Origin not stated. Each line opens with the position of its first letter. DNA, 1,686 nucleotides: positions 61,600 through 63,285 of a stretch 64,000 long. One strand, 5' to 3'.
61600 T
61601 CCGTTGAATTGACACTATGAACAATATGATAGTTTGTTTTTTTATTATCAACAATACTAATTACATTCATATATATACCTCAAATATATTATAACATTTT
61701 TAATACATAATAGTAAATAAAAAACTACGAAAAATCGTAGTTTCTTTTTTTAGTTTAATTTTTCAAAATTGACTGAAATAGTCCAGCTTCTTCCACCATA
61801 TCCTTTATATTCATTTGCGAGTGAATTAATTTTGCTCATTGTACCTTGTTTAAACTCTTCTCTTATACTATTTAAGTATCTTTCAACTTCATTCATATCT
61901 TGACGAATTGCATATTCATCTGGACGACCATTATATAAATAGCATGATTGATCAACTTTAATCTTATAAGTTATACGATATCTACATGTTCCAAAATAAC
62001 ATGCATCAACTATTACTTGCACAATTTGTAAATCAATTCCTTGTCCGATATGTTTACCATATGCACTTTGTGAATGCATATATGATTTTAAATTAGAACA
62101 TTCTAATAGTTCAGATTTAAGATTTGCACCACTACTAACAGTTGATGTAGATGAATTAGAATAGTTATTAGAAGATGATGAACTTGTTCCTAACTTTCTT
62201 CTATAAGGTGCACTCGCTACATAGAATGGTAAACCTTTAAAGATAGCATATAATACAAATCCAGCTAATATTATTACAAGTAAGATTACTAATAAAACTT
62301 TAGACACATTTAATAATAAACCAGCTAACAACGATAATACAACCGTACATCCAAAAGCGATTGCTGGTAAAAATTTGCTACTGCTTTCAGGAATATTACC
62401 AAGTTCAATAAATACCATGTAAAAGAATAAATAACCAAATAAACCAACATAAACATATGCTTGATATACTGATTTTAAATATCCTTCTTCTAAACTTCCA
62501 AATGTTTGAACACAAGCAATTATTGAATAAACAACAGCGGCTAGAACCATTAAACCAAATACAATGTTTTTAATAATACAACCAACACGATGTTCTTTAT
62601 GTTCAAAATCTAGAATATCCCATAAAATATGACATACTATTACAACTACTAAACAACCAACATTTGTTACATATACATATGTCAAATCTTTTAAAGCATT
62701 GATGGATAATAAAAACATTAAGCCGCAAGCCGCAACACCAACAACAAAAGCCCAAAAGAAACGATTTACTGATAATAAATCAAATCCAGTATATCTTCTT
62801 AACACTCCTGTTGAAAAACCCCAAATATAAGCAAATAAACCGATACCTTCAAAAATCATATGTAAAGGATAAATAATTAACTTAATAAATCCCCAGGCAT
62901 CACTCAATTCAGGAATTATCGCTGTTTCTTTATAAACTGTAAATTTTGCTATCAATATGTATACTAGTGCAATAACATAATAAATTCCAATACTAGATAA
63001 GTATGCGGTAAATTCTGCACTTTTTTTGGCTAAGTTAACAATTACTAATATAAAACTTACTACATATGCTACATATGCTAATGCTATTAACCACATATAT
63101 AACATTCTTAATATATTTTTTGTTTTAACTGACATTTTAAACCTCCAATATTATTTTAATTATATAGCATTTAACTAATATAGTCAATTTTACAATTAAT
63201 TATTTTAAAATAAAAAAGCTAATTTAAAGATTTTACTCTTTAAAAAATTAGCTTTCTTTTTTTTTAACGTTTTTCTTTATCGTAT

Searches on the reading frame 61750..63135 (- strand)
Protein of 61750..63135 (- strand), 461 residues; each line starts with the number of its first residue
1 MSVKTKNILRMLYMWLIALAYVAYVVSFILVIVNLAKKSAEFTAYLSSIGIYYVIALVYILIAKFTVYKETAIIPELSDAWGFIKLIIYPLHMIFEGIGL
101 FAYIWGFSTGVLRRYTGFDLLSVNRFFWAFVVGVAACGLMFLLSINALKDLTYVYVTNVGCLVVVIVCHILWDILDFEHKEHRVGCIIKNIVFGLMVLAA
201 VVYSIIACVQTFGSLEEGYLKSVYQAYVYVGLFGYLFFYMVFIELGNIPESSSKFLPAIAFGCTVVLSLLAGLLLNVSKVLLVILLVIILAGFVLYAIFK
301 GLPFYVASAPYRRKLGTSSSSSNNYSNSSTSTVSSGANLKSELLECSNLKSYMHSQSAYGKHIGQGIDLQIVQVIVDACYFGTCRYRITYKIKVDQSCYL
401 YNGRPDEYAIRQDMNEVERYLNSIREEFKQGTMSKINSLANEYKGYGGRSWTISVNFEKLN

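Call 13: search_protein_families(library=pfam, proteins=[window:61750-63135:-], max_evalue=0.00001)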
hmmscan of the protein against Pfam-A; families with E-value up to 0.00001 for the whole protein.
window:61750-63135:- (461 aa): 0 families

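Call 74: find_encoding_contigs(protein=window:61750-63135:-, flank=10000, max_places=2)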
Protein window:61750-63135:- (461 aa): 6 contigs read that carry it; 2 places shown.
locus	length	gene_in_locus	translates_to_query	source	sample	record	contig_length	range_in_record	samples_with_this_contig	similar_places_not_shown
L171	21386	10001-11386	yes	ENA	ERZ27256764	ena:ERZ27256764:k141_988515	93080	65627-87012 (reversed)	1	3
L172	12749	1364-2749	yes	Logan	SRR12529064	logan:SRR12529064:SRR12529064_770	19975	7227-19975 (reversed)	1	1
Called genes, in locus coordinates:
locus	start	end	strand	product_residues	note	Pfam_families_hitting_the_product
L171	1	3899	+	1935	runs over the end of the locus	-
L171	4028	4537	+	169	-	PF00881:Nitroreductase, PF14512:TM1586_NiRdase (weak), PF00881:Nitroreductase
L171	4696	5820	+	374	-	PF02608:Bmp, PF13407:Peripla_BP_4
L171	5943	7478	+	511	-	PF00005:ABC_tran, PF13304:AAA_21 (faint), PF00005:ABC_tran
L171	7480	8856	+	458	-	PF02653:BPD_transp_2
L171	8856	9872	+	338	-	PF02653:BPD_transp_2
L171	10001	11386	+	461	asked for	-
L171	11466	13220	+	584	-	PF03648:Glyco_hydro_67N (weak), PF16126:DUF4838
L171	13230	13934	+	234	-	PF01872:RibD_C (weak)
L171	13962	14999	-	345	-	PF05343:Peptidase_M42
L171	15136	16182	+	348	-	PF03576:Peptidase_S58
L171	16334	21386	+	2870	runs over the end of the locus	-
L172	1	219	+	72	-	?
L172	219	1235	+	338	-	PF02653:BPD_transp_2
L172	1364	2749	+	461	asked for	-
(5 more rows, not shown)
